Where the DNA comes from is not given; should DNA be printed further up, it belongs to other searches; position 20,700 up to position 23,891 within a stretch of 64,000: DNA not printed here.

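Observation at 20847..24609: Two-gene operon encoding a 964-aa protein with a pilin-type N-terminus and a 276-aa membrane-anchored partner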

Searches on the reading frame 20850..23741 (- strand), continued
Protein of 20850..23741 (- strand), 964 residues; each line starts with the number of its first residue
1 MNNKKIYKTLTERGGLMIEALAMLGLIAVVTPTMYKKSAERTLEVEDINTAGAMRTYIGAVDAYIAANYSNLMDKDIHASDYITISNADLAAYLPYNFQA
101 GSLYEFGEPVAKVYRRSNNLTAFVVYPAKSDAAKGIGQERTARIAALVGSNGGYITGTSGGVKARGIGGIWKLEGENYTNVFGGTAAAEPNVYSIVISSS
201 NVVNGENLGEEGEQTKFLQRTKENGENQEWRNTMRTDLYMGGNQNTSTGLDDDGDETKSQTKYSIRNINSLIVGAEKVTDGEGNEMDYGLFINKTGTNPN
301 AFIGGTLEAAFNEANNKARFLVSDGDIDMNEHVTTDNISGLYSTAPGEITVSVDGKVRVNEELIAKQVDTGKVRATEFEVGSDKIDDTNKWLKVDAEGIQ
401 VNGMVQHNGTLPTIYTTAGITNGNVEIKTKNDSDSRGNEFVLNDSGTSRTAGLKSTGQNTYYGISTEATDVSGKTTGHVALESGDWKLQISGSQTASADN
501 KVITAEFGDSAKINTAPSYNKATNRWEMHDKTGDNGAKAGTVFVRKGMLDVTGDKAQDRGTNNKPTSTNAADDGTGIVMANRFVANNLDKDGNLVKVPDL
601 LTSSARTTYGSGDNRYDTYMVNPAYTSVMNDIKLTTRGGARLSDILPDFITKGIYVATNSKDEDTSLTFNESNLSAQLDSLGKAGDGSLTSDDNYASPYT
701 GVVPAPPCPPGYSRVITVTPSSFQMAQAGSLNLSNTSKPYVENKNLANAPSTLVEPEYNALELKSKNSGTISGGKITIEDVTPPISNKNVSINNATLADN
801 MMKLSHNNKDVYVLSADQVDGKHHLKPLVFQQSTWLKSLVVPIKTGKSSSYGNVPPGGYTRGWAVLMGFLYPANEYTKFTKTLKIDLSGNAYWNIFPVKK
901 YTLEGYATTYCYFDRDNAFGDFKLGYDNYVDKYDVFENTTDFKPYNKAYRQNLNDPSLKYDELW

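Call 73: find_encoding_contigs(protein=P0313, flank=7000, max_places=2)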
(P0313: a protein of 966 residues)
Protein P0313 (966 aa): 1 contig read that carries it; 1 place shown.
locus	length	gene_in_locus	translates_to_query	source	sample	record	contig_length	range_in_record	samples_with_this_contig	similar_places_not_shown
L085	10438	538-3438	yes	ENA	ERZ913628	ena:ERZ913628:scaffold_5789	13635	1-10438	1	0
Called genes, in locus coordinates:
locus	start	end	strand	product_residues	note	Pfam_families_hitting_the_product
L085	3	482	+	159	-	?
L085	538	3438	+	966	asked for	PF13306:LRR_5, PF13855:LRR_8 (faint), PF13306:LRR_5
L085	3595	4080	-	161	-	PF01281:Ribosomal_L9_N, PF03948:Ribosomal_L9_C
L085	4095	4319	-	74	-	PF01084:Ribosomal_S18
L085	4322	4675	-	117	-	PF01250:Ribosomal_S6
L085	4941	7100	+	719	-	PF01553:Acyltransferase, PF00501:AMP-binding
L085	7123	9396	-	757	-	PF00580:UvrD-helicase, PF01443:Viral_helicase1 (faint), PF13245:AAA_19, PF13604:AAA_30 (faint), PF13087:AAA_12 (faint), PF13361:UvrD_C, PF13538:UvrD_C_2 (faint)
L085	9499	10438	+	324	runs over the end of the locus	PF00493:MCM (faint), PF20030:bpMoxR, PF07726:AAA_3, PF07728:AAA_5, PF17863:AAA_lid_2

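Call 76: find_related_loci(query=A1, collection=viral_contigs, flank=10000)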
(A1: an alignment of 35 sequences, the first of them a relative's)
Query A1 (964 aa) in viral_contigs; peptide patterns used: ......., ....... (x = any residue, [..] = any of these).
29 stretches matched a pattern, but none encodes a relative of the query by tblastn (E <= 1e-3).
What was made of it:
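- No relative in IMG/VR viral contigs (call 76).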

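Call 86: search_protein_families(library=ncbifam, alignment_id=A4, max_evalue=0.01)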
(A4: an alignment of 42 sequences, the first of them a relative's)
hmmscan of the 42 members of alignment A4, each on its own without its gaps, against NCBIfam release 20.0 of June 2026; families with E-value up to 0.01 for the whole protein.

A. member 1, P0313 (966 aa): 2 families
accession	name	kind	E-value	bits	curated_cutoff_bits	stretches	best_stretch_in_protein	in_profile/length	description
NF047961.1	adhesin_HupY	equivalog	3.1e-25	88.4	1250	3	180-313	187-318/978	leucine-rich repeat adhesin HupY/LrrG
NF045861.1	glide_Gli349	exception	2.2e-14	51.2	1750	2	76-154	2688-2766/3169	gliding machinery surface structure protein Gli349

B. families by the number of members that match (of 42 scanned): 7 families
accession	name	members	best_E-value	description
NF047961.1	adhesin_HupY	1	3.1e-25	leucine-rich repeat adhesin HupY/LrrG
NF045861.1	glide_Gli349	1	2.2e-14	gliding machinery surface structure protein Gli349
TIGR03992.1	Arch_glmU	1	2.5e-05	bifunctional sugar-1-phosphate nucleotidylyltransferase/acetyltransferase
NF002060.0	PRK00892.1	1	0.00096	UDP-3-O-(3-hydroxymyristoyl)glucosamine N-acyltransferase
TIGR03570.1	NeuD_NnaD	1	0.0022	NeuD/PglB/VioB family sugar acetyltransferase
NF033161.1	lipo_LipL41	1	0.004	lipoprotein LipL41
NF040481.1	YdcK_fam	1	0.0083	YdcK family protein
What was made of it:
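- Tried and rejected: It gave no PilV model, only sporadic beta-helix hits (call 86).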

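Call 92: find_related_loci(query=L029:15733-16443:-, collection=metagenome_contigs, flank=10000)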
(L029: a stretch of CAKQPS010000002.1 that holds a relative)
Query L029:15733-16443:- (237 aa) in metagenome_contigs; peptide patterns used: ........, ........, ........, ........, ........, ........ (x = any residue, [..] = any of these).
111 stretches matched a pattern; 14 encode a relative of the query (tblastn E <= 1e-3); 14 distinct loci.
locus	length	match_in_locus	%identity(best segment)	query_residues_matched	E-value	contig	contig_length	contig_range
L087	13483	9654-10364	95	1-237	3e-152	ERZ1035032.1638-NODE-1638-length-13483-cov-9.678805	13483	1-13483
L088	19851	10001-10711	96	1-237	3e-152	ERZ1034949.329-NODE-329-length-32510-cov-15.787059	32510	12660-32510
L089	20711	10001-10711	94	1-237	4e-150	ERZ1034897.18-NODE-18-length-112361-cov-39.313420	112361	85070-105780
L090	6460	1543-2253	94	1-237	2e-150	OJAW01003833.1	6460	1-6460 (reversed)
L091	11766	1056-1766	91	1-237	2e-145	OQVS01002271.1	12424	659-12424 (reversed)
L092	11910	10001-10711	76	1-237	5e-123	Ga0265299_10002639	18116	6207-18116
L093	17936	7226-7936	73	1-237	3e-120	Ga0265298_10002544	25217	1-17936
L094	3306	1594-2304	70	1-237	1e-114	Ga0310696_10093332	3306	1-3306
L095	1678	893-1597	69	1-235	6e-115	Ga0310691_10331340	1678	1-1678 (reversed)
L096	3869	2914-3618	68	1-235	1e-108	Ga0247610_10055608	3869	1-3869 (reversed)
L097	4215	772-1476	67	1-235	2e-107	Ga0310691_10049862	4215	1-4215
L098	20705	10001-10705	68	1-235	9e-105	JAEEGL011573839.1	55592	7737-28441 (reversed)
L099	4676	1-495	92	73-237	4e-100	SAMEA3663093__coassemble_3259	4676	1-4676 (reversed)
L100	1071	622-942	93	131-237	1e-69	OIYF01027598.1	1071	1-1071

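Call 95: search_protein_families(library=pfam, proteins=[L092:92-1339:+, L092:1278-3005:+, L092:3016-4815:+, L092:4830-5948:+, L092:5884-6498:+, L092:6514-7470:-, L092:7507-8055:-, L092:7643-9928:+, L092:10001-10711:+], max_evalue=0.001)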
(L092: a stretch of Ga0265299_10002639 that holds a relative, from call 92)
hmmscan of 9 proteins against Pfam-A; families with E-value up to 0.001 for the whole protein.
L092:92-1339:+ (416 aa): 1 family
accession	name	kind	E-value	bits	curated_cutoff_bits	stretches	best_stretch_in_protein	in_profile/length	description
PF06864.17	PAP_PilO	-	6.9e-19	68.4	26.7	1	22-354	2-347/419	Pilin accessory protein (PilO)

L092:1278-3005:+ (576 aa): 0 families

L092:3016-4815:+ (600 aa): 2 families
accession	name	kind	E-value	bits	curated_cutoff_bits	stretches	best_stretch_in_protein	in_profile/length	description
PF00437.27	T2SSE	-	1.1e-63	215.6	24.9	1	187-589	13-370/370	Type II/IV secretion system protein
PF13401.12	AAA_22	-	0.00066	20.4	27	0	333-423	6-98/130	AAA domain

L092:4830-5948:+ (373 aa): 1 family
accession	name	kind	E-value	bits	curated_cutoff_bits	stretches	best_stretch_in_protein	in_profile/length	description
PF00482.28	T2SSF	-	3.9e-24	85.4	25.2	2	239-358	1-121/125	Type II secretion system (T2SS), protein F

L092:5884-6498:+ (205 aa): 0 families

L092:6514-7470:- (319 aa): 3 families
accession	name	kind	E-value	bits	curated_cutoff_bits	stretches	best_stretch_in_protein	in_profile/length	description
PF00437.27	T2SSE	-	1.1e-30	106.9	24.9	1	64-264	93-279/370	Type II/IV secretion system protein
PF13191.12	AAA_16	-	1.8e-05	25.7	32.6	1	107-217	21-136/167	AAA ATPase domain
PF13401.12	AAA_22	-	9.8e-05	23.1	27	1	110-194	5-90/130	AAA domain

L092:7507-8055:- (183 aa): 0 families

L092:7643-9928:+ (762 aa): 3 families
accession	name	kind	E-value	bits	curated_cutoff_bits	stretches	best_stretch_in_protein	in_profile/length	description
PF00664.28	ABC_membrane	-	2.8e-39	135.9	28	1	209-479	2-274/274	ABC transporter transmembrane region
PF00005.33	ABC_tran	-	3.2e-32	112.4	25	1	541-690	1-137/137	ABC transporter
PF02463.25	SMC_N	-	1.5e-10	41.3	40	1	617-732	109-211/220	RecF/RecN/SMC N terminal domain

L092:10001-10711:+ (237 aa): 1 family
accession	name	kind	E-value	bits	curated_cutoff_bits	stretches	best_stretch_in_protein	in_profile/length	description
PF01478.23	Peptidase_A24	-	2.5e-15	57.2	26.5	1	93-207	2-101/104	Type IV leader peptidase family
